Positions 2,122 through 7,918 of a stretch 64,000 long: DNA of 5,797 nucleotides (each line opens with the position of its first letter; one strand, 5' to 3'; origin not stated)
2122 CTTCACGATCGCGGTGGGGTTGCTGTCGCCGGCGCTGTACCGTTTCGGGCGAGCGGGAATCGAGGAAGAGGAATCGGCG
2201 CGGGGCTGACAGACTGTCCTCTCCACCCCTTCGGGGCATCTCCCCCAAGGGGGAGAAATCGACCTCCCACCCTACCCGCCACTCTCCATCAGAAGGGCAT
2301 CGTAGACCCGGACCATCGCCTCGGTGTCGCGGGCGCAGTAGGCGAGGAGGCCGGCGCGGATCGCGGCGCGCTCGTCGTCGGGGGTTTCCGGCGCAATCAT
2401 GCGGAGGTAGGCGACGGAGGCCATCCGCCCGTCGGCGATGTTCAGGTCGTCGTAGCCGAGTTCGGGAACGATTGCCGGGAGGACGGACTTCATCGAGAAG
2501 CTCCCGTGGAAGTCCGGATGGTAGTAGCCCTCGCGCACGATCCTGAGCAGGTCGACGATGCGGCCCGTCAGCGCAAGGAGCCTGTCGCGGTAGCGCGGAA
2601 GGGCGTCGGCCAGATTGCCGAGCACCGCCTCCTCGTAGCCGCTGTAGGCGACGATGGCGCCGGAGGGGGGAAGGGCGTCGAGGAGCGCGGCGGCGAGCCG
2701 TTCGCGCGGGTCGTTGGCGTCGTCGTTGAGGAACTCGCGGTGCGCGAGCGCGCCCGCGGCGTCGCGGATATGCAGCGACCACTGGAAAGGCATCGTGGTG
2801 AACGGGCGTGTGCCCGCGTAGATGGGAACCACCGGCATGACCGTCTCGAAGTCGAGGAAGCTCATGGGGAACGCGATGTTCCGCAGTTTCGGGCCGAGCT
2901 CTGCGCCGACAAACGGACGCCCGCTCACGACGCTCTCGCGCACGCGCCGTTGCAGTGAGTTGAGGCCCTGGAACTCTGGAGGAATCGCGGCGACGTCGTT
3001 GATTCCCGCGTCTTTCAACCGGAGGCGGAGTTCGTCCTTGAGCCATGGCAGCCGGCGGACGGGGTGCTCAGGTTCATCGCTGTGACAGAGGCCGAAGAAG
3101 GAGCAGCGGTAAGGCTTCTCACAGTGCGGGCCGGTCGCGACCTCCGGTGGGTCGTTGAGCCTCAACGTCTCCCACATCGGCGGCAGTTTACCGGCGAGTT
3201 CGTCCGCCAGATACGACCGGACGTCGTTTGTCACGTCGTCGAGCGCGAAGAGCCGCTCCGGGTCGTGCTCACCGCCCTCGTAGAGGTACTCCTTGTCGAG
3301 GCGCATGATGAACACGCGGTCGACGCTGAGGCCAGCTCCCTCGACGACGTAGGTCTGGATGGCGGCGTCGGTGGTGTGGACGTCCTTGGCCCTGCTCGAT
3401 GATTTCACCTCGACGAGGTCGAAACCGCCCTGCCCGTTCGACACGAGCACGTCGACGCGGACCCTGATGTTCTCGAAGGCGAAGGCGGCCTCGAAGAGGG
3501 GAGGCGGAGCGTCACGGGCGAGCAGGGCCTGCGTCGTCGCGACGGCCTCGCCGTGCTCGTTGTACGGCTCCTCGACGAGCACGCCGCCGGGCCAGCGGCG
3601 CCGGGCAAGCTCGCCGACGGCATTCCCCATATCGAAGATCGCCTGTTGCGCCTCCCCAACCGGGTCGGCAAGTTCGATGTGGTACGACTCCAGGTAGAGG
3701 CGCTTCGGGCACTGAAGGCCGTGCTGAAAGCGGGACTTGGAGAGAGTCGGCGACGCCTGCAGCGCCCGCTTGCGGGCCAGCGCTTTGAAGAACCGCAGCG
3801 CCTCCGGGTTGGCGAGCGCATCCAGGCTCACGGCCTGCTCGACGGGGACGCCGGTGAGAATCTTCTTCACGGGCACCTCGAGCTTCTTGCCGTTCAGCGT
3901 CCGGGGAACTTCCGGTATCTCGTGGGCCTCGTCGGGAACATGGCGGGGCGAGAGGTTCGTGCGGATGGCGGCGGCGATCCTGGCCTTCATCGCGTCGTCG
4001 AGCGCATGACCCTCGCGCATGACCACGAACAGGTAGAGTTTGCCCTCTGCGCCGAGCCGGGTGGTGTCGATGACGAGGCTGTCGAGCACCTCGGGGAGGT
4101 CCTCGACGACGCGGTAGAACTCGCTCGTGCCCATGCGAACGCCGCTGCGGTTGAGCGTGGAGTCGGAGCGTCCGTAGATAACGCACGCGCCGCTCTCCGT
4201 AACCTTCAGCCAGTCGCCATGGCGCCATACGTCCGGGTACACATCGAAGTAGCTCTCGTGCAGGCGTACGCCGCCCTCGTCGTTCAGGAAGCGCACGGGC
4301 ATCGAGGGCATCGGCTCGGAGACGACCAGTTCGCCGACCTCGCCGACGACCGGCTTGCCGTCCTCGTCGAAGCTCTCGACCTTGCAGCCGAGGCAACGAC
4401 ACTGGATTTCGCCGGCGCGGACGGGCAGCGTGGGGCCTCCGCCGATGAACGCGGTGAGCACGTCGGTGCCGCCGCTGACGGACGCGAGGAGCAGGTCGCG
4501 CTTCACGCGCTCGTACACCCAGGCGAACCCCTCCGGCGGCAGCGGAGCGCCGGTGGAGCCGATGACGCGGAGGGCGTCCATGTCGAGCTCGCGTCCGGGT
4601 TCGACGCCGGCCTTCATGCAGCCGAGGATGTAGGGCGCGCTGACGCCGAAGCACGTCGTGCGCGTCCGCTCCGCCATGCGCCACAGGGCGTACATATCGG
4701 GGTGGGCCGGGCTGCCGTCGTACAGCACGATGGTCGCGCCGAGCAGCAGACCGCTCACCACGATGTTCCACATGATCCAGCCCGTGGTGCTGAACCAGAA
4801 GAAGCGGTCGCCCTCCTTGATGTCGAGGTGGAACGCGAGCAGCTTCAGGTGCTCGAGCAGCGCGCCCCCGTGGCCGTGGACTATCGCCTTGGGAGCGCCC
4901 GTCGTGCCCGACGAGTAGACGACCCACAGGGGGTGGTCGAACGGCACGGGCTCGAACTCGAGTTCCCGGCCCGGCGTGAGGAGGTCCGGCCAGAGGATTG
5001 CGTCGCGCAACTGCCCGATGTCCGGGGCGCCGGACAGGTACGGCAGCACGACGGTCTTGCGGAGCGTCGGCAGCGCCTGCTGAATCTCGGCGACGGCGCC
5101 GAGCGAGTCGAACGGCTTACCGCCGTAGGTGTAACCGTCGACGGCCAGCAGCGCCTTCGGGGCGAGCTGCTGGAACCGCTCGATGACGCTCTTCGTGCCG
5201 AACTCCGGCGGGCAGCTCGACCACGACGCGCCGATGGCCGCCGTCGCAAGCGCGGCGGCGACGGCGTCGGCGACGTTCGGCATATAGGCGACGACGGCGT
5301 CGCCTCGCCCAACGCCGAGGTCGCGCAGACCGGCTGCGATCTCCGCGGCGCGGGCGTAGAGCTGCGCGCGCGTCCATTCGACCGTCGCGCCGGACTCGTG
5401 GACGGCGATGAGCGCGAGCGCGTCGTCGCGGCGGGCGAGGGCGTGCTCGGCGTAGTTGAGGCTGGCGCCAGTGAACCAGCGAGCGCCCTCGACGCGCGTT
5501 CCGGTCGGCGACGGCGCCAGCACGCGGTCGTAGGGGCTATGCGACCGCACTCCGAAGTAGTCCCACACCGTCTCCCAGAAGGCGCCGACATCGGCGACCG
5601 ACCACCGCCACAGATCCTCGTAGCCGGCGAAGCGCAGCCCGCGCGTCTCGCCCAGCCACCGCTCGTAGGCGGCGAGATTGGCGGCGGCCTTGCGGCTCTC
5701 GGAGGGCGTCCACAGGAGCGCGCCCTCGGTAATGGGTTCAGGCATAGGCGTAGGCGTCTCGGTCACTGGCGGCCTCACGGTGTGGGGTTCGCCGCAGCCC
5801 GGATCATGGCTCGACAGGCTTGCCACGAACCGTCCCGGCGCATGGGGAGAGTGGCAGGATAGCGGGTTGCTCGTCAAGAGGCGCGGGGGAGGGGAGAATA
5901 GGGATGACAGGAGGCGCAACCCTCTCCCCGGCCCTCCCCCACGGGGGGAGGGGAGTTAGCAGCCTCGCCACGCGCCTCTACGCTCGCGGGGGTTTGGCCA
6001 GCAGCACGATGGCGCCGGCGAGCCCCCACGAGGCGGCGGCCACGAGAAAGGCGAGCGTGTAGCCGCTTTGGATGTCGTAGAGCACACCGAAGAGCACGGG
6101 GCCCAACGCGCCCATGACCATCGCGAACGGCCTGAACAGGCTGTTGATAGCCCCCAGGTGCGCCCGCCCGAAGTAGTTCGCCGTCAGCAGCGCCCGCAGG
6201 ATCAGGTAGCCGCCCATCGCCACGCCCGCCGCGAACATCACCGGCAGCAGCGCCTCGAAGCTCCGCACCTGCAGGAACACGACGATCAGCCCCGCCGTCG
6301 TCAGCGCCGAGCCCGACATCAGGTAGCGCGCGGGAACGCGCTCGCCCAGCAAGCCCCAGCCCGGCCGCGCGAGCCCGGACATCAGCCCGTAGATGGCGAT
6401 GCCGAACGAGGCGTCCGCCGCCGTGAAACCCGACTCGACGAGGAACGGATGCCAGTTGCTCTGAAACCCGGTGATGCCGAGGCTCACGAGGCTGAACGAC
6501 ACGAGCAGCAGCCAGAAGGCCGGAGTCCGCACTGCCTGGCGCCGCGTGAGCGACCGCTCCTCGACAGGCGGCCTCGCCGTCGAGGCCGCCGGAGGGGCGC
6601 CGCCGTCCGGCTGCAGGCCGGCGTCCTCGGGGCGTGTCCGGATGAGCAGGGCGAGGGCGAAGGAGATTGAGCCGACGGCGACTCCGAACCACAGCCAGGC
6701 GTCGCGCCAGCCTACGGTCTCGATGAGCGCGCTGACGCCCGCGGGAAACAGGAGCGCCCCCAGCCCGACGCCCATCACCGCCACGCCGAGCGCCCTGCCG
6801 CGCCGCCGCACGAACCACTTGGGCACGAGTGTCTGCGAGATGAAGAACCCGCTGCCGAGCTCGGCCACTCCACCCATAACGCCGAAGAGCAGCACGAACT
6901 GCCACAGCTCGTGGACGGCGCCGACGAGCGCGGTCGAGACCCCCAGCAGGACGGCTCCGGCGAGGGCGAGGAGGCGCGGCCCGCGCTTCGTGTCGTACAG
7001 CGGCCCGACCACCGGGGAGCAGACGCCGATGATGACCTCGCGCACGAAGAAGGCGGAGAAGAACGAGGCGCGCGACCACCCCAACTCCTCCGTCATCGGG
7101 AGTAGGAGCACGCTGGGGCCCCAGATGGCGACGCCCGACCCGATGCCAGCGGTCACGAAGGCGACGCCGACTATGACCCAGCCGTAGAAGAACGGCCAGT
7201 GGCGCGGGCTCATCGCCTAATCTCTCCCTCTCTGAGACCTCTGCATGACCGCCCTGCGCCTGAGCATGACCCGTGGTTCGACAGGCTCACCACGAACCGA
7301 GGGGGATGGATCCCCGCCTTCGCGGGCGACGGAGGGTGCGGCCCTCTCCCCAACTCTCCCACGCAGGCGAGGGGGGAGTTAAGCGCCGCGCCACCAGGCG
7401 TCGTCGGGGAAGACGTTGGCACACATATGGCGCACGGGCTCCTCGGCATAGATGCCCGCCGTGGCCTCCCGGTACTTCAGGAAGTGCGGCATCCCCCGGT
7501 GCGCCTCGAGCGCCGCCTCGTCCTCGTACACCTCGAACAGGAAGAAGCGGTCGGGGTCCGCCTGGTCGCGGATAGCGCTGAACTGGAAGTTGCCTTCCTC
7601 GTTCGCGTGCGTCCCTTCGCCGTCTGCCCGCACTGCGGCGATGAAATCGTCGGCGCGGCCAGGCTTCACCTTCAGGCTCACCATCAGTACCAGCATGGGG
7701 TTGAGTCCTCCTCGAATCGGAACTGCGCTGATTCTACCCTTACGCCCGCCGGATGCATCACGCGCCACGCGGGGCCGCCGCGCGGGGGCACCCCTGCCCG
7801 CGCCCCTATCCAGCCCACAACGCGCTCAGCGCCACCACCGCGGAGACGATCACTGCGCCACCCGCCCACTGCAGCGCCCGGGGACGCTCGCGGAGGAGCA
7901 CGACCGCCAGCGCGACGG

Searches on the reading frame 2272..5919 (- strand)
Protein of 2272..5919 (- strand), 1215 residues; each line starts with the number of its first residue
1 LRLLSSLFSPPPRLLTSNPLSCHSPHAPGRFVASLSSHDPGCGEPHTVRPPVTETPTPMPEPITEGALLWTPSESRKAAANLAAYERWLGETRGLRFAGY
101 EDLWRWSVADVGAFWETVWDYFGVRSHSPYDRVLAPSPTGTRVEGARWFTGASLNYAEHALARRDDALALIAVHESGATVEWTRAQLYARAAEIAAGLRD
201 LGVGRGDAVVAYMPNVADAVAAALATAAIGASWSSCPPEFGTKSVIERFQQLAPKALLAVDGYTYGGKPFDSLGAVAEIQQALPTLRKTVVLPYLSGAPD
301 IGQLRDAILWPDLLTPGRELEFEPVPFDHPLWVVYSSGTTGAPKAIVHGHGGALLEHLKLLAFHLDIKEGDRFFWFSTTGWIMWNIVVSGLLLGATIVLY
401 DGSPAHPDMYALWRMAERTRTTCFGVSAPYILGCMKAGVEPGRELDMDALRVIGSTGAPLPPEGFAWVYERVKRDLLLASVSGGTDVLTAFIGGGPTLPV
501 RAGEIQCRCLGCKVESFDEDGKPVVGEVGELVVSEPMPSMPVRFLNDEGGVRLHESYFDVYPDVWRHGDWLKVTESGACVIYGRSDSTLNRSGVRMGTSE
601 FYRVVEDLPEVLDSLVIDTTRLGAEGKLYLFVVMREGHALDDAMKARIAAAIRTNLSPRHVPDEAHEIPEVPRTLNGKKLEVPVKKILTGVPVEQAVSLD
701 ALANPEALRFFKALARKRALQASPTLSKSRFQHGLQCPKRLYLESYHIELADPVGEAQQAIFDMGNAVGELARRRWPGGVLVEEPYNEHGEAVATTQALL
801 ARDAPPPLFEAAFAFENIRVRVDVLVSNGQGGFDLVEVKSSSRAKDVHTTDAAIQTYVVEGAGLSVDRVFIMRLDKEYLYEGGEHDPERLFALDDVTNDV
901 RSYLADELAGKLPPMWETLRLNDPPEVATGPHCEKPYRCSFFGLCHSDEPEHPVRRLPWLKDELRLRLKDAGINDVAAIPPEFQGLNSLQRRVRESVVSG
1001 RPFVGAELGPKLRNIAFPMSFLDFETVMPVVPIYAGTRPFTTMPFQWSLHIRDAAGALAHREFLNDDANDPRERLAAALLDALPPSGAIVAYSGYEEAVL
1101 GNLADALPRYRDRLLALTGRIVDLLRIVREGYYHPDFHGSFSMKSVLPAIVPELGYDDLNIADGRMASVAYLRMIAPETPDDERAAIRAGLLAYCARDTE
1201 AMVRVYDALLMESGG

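Call 12: search_protein_families(library=pfam, proteins=[window:2272-5919:-], max_evalue=0.001)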
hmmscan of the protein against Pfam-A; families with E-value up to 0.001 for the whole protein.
window:2272-5919:- (1215 aa): 4 families
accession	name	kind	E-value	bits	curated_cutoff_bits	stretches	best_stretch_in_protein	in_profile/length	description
PF00501.34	AMP-binding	-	5.6e-46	157.5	29.9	1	158-536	2-377/384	AMP-binding enzyme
PF11074.14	DUF2779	-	5.7e-36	124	23.3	1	1021-1142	2-126/126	Domain of unknown function(DUF2779)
PF16177.11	ACAS_N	-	1.1e-10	41.5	27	1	100-160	1-55/55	Acetyl-coenzyme A synthetase N-terminus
PF13193.12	AMP-binding_C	-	0.0004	21.7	24.5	0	627-678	28-76/76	AMP-binding enzyme C-terminal domain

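Call 13: search_protein_families(library=ncbifam, proteins=[window:2272-5919:-], max_evalue=0.001)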
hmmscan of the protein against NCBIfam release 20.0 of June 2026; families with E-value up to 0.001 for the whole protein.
window:2272-5919:- (1215 aa): 63 families (the best 25 are shown)
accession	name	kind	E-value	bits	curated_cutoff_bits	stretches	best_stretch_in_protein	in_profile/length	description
NF002937.0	PRK03584.1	subfamily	9.1e-284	942.7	639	1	65-718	3-655/657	acetoacetate--CoA ligase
TIGR01217.1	ac_ac_CoA_syn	equivalog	2e-242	806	520.9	1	68-718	5-651/652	acetoacetate--CoA ligase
TIGR02188.1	Ac_CoA_lig_AcsA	equivalog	6.6e-79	265.8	724.95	1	99-707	6-622/629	acetate--CoA ligase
NF001208.0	PRK00174.1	subfamily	1.2e-76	258.4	657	1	97-697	26-629/649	acetate--CoA ligase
NF007815.0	PRK10524.1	equivalog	3.6e-52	177.8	955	1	100-692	4-607/629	propionate--CoA ligase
TIGR02316.1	propion_prpE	equivalog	1.4e-51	175.9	827.4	1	100-690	3-604/628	propionate--CoA ligase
NF003313.0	PRK04319.1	equivalog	3.8e-39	134.4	729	1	158-680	52-553/574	acetate--CoA ligase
NF047394.1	AcylCoAsynMbcS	equivalog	2.3e-27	95.8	850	1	162-682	22-514/525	acyl-CoA synthetase MbcS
TIGR03208.1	cyc_hxne_CoA_lg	equivalog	9.3e-25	87.3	792.3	1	145-678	16-530/538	cyclohexanecarboxylate-CoA ligase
NF004837.0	PRK06187.1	subfamily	2.2e-24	85.6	476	2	322-682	164-516/531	long-chain-fatty-acid--CoA ligase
NF053567.1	HBDA_AROS1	equivalog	9.7e-24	83.6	1000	1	186-682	44-513/523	3-hydroxybenzoate--CoA ligase HbdA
TIGR02262.1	benz_CoA_lig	subfamily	1.5e-23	83.3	375.25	1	328-678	161-499/508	benzoate-CoA ligase family protein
NF004814.0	PRK06164.1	equivalog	2e-23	82.8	677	1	161-677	20-516/540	acyl-CoA synthetase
TIGR01733.1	AA-adenyl-dom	subfamily_domain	1.1e-20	73.8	317.4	1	185-615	3-408/409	amino acid adenylation domain-containing protein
NF004758.0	PRK06087.1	equivalog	1.3e-19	70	736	1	173-679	44-526/548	medium-chain fatty-acid--CoA ligase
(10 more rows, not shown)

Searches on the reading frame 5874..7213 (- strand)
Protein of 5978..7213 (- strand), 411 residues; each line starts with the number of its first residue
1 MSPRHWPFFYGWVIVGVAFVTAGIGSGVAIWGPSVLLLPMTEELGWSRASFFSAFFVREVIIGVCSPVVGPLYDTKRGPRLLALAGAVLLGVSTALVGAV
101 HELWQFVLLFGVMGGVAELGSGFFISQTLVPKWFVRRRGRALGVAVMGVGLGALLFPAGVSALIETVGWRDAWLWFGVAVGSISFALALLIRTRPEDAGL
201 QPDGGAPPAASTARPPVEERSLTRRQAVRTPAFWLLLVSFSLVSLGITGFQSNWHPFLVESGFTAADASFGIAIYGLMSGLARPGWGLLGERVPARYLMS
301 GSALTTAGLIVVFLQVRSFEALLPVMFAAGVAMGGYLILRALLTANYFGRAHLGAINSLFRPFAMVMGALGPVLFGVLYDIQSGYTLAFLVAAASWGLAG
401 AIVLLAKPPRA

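Call 3: search_protein_families(library=pfam, proteins=[window:5874-7079:-], max_evalue=0.01)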
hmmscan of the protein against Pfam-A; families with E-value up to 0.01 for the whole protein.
window:5874-7079:- (401 aa): 0 families

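Call 12: search_protein_families(library=pfam, proteins=[window:5978-7213:-], max_evalue=0.001)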
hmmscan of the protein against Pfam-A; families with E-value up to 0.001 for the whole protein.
window:5978-7213:- (411 aa): 1 family
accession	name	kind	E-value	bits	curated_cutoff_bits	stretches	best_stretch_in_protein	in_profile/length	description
PF07690.21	MFS_1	-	2e-33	116.2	33.4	2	23-252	5-223/347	Major Facilitator Superfamily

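Call 13: search_protein_families(library=ncbifam, proteins=[window:5978-7213:-], max_evalue=0.001)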
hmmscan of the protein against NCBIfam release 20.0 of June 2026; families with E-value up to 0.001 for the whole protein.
window:5978-7213:- (411 aa): 10 families
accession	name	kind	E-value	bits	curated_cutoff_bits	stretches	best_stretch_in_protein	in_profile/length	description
NF049980.1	SfMCT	equivalog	3.9e-50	170.6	320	1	12-394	2-377/378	L-lactate MFS transporter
TIGR04259.1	oxa_formateAnti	equivalog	9.3e-28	97.2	335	1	32-403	21-388/405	oxalate/formate MFS antiporter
TIGR00890.1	2A0111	subfamily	1.4e-27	96.6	374.85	1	15-395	5-370/377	oxalate/formate antiport family MFS transporter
NF038246.1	bile_salt_MFS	equivalog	1e-26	93.8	400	1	10-393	2-390/408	conjugated bile salt MFS transporter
TIGR00881.1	2A0104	subfamily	3.2e-13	49.5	407.75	1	42-381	23-372/379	phosphoglycerate transporter protein PgtP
TIGR00892.1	2A0113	subfamily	4.5e-12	45.4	586.1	1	10-398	16-412/455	monocarboxylate transporter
TIGR00893.1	2A0114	subfamily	1.1e-10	41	395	1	45-405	25-397/399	D-galactonate transporter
NF008661.1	PRK11663.1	subfamily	5.7e-07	28.9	564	1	62-245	78-264/439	MFS transporter family glucose-6-phosphate receptor UhpC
NF033733.1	MFS_ArsK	equivalog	7.1e-07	28.4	400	1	20-401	10-378/388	arsenite efflux MFS transporter ArsK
NF053757.1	BclibactTpBcbE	equivalog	0.00041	19.4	600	1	298-406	283-388/394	bacillibactin exporter BcbE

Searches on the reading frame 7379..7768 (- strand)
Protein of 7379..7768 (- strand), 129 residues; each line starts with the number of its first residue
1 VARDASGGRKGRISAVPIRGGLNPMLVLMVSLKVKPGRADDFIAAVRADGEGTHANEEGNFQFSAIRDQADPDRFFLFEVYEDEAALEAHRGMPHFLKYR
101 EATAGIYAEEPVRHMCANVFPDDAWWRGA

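Call 3: search_protein_families(library=pfam, proteins=[window:7379-7768:-], max_evalue=0.01)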
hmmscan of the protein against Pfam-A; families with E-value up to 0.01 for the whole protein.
window:7379-7768:- (129 aa): 1 family
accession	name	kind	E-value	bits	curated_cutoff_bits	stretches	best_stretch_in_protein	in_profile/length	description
PF03992.22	ABM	-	2.2e-21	76.2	23.1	1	25-101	1-77/78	Antibiotic biosynthesis monooxygenase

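Call 13: search_protein_families(library=ncbifam, proteins=[window:7379-7768:-], max_evalue=0.001)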
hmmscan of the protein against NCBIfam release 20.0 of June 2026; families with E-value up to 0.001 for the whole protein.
window:7379-7768:- (129 aa): 1 family
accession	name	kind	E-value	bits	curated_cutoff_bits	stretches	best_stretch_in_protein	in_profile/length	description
NF007791.0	PRK10486.1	equivalog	2.5e-15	56.8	135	1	25-114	1-89/96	(4S)-4-hydroxy-5-phosphonooxypentane-2,3-dione isomerase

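Call 74: search_solved_structures(query=window:7379-7696:-, max_evalue=0.001)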
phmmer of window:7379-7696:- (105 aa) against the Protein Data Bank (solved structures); distinct sequences matched with E-value up to 0.001: 10.
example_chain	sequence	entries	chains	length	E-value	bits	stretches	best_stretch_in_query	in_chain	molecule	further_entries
2gff_A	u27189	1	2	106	5.6e-14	55.5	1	2-82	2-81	LsrG Protein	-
8ecp_A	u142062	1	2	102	9.8e-10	41.8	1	5-70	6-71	Antibiotic biosynthesis monooxygenase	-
3qmq_A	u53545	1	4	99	1.3e-09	41.5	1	3-73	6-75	Autoinducer-2 (AI-2) modifying protein LsrG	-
8ecx_A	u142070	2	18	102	4.4e-09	39.7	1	5-71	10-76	Antibiotic biosynthesis monooxygenase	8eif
2omo_A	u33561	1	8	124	1.3e-08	38.3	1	2-87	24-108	DUF176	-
3kkf_A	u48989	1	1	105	5.3e-08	36.3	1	6-81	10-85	Putative antibiotic biosynthesis monooxygenase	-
1x7v_A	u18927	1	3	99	5.5e-07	33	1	2-80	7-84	PA3566 protein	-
3f44_A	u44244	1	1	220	7.7e-07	32.5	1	4-91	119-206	putative monooxygenase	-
1y0h_A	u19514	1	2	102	8e-06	29.2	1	33-87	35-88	hypothetical protein Rv0793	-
3mcs_A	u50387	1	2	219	8.4e-05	26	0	7-83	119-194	Putative monooxygenase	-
